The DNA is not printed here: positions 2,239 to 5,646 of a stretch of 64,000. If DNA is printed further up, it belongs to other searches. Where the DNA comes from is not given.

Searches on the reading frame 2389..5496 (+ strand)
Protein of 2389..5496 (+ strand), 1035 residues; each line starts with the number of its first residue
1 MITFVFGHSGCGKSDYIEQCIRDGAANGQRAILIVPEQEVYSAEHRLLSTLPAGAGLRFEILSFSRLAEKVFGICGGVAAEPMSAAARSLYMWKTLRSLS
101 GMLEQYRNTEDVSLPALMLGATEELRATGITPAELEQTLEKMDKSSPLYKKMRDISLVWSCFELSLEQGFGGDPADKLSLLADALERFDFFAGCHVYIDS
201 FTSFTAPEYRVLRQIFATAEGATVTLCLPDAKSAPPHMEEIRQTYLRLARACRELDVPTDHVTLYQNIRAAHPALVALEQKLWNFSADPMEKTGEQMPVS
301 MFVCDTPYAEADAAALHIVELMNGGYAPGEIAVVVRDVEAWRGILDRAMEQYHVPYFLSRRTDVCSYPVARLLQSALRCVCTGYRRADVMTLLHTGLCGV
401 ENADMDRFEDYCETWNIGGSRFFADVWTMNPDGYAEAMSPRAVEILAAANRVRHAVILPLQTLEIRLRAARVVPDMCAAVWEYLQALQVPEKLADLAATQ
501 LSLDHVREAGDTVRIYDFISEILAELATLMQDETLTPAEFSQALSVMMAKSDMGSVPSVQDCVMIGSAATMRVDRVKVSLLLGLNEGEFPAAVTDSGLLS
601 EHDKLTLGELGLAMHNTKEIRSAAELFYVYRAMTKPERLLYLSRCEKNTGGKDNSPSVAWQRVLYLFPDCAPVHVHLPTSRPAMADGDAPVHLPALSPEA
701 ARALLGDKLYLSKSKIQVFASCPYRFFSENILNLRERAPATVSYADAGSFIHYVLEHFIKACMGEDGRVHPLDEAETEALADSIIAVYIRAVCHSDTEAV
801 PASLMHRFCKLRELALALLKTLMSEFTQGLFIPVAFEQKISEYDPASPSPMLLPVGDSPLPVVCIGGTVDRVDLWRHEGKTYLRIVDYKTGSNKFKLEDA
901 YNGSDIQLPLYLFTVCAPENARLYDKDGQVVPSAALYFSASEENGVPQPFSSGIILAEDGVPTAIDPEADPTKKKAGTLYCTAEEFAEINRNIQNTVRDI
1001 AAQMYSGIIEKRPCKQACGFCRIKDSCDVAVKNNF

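Call 64: search_protein_families(library=pfam, proteins=[window:2389-5496:+], max_evalue=0.00001)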
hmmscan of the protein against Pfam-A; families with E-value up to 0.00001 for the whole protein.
window:2389-5496:+ (1035 aa): 2 families
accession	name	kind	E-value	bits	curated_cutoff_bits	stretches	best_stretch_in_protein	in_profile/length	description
PF21445.3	ADDB_N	-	5e-49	167.5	26.6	1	4-279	1-290/290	ADDB, N-terminal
PF12705.13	PDDEXK_1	-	9.9e-33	114.5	22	1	711-1028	2-247/247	PD-(D/E)XK nuclease superfamily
